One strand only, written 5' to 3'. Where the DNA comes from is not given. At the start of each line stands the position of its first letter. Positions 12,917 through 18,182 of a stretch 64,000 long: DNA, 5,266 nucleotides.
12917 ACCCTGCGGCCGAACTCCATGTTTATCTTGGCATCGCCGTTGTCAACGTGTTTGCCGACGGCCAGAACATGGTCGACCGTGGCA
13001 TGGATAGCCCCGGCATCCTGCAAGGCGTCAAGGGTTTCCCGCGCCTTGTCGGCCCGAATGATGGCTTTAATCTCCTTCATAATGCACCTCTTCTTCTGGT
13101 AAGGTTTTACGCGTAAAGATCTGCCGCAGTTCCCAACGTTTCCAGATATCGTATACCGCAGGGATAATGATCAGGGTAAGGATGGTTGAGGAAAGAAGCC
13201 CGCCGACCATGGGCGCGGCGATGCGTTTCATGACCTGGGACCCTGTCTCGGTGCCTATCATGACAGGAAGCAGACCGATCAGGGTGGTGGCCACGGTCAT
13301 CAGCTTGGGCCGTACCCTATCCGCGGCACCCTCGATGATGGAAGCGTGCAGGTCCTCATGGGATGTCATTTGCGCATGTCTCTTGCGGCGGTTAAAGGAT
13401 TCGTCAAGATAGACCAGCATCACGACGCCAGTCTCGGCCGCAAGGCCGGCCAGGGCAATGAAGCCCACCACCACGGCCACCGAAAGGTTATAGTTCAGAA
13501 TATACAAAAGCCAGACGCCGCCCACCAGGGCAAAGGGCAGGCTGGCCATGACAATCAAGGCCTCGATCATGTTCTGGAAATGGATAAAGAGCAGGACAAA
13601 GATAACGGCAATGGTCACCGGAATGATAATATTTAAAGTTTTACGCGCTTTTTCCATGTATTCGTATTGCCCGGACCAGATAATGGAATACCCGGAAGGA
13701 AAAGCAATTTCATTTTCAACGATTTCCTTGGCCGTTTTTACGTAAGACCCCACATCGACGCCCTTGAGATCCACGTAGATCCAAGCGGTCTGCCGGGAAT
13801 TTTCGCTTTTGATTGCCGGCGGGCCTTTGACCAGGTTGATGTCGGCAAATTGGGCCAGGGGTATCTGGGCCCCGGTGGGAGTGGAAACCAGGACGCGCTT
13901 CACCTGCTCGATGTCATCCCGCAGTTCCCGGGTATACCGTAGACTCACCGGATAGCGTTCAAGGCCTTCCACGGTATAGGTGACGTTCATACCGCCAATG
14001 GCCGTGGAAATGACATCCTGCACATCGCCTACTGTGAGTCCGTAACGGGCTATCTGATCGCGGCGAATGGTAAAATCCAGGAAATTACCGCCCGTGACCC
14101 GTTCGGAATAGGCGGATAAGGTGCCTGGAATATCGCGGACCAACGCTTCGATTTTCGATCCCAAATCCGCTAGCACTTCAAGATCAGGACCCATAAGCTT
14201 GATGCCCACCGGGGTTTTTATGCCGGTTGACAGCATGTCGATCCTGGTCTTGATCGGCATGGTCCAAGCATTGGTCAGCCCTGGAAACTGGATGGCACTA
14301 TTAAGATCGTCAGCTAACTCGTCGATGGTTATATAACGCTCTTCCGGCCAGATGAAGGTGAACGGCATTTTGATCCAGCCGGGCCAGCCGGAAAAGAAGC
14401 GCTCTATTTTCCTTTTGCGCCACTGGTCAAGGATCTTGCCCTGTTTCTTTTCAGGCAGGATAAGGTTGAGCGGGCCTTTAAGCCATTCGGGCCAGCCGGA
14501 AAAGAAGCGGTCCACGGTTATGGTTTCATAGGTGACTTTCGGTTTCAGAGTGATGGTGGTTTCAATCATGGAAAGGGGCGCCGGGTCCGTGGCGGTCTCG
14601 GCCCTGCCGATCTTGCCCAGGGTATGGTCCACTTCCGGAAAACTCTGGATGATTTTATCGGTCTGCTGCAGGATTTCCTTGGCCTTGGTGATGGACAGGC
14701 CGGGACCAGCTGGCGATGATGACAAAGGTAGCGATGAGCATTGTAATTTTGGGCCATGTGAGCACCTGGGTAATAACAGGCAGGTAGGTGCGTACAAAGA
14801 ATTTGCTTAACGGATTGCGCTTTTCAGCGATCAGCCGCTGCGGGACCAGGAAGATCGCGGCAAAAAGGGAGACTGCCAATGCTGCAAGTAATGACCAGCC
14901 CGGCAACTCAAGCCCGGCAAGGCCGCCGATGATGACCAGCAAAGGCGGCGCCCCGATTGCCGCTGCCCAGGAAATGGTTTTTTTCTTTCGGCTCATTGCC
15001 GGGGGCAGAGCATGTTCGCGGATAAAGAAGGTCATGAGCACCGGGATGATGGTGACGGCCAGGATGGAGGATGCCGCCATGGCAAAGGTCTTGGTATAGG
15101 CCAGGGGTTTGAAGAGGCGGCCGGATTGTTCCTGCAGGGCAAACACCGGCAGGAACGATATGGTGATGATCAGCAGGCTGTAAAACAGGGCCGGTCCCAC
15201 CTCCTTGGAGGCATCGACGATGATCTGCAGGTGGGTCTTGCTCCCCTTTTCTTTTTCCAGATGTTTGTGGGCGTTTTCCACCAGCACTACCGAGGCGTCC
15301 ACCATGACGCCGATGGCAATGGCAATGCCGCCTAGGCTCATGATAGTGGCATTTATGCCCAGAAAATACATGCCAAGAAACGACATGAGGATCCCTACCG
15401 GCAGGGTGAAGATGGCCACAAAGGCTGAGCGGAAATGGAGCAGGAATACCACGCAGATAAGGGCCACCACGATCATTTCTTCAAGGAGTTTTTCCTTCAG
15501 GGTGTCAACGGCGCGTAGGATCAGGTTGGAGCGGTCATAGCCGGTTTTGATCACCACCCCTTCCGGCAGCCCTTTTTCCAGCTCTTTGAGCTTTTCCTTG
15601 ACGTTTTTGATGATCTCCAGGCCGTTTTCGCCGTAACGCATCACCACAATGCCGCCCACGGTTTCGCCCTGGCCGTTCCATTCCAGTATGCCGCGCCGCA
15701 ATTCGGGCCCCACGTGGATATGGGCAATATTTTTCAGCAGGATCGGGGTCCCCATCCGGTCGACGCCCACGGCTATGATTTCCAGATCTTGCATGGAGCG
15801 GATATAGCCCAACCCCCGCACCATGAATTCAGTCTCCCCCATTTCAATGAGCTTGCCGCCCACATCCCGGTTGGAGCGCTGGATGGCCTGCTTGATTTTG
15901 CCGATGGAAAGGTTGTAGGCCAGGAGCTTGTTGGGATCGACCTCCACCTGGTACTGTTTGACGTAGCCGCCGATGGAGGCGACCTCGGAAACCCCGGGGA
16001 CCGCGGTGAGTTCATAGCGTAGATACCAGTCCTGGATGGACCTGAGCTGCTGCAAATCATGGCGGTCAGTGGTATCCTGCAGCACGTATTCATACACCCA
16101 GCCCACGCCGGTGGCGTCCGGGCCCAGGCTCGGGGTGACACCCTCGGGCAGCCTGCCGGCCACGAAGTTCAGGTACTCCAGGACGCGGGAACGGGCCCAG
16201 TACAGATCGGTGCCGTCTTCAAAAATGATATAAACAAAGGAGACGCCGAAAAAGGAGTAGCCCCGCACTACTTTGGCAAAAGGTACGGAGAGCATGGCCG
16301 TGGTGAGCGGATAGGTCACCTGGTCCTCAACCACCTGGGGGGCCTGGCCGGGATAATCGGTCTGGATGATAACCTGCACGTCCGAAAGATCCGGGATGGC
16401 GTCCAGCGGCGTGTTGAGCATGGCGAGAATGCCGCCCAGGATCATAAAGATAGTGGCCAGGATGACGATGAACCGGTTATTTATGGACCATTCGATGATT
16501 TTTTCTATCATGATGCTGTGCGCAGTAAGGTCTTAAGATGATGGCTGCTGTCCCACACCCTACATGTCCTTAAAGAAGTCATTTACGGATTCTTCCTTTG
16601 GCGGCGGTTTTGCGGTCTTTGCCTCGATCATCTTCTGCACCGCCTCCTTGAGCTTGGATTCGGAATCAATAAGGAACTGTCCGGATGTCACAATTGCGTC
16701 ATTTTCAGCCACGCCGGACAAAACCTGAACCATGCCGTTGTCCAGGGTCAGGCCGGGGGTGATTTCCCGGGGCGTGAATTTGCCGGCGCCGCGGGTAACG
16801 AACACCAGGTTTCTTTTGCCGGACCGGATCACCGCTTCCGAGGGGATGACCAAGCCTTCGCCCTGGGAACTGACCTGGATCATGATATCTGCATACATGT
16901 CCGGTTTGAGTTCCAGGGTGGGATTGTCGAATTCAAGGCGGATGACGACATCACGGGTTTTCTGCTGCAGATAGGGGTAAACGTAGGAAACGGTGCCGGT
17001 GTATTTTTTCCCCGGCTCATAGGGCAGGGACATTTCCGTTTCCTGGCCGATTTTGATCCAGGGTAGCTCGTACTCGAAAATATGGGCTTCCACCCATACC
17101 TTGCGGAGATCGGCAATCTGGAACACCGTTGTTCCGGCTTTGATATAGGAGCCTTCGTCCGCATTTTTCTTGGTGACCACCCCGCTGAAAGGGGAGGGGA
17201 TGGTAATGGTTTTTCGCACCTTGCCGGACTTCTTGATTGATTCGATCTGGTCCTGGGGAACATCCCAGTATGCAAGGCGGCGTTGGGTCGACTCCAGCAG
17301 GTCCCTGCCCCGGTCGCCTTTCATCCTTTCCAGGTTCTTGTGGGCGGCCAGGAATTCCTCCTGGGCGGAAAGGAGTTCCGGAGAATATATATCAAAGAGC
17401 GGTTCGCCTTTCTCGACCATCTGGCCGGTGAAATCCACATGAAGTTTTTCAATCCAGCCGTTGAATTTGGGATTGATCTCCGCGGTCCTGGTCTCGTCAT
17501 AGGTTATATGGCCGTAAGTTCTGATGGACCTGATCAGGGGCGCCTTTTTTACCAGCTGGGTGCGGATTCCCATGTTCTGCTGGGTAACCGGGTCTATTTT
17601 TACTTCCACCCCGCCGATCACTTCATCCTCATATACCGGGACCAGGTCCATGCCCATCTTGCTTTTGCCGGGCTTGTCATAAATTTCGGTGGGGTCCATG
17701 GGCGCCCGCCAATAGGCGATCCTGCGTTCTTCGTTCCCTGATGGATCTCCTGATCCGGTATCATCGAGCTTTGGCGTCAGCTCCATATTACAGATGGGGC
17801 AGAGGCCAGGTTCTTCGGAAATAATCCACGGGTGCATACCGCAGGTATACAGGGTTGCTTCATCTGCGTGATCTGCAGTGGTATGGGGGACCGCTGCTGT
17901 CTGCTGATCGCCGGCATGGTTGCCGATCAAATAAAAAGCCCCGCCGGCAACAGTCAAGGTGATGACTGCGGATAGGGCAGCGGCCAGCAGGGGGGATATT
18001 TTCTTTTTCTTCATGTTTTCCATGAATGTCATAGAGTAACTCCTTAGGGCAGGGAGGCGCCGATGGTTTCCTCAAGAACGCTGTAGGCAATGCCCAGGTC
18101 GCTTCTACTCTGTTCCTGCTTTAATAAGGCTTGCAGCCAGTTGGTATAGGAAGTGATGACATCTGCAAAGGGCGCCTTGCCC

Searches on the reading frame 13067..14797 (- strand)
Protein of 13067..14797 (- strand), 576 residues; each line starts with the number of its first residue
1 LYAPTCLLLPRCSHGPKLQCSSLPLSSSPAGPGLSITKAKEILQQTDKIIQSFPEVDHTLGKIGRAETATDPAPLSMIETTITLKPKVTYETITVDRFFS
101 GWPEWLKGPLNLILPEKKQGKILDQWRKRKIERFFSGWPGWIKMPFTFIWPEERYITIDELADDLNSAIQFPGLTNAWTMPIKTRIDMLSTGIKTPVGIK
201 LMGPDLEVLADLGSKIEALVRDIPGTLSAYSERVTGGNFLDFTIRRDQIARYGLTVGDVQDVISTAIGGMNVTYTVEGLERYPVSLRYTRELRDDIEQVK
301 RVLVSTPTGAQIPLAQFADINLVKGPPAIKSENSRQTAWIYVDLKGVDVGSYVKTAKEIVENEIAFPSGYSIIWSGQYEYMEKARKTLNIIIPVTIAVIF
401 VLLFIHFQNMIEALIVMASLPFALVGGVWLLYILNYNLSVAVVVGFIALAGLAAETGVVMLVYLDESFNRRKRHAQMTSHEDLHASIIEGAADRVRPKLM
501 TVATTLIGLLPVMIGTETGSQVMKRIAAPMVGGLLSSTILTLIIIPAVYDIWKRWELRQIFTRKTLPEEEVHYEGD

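Call 32: search_protein_families(library=pfam, proteins=[window:13067-14797:-], max_evalue=0.001)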
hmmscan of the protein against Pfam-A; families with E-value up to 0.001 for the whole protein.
window:13067-14797:- (576 aa): 2 families
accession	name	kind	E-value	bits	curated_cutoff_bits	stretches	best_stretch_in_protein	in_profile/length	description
PF00873.25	ACR_tran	-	2.5e-85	287.5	28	1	162-550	637-1018/1021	AcrB/AcrD/AcrF family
PF02355.23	SecD_SecF_C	-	0.00033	20.6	20.5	1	386-549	31-183/189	Protein export membrane protein SecD/SecF, C-terminal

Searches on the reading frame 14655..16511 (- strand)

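Call 32: search_protein_families(library=pfam, proteins=[window:14655-16511:-], max_evalue=0.001)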
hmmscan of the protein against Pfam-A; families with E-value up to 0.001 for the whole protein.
window:14655-16511:- (618 aa): 1 family
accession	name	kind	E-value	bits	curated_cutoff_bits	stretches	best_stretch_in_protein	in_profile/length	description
PF00873.25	ACR_tran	-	1.2e-121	407.7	28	1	5-505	1-498/1021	AcrB/AcrD/AcrF family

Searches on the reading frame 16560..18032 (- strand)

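Call 32: search_protein_families(library=pfam, proteins=[window:16560-18032:-], max_evalue=0.001)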
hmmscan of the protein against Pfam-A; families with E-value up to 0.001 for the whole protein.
window:16560-18032:- (490 aa): 5 families
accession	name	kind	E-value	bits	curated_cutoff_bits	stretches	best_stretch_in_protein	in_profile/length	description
PF16576.10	HlyD_D23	-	2.9e-81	272.3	30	1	167-381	3-214/214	Barrel-sandwich domain of CusB or HlyD membrane-fusion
PF13437.12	HlyD_3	-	2e-22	80.3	22.2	1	277-377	1-105/106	HlyD family secretion protein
PF19335.5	HMBD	-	1.1e-15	57.7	23.6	2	62-88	2-28/28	Heavy metal binding domain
PF12700.13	HlyD_2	-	6.4e-06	25.6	25.1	1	290-424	246-371/416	HlyD family secretion protein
PF00364.28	Biotin_lipoyl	-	0.00013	22.2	22.1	0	276-306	43-73/73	Biotin-requiring enzyme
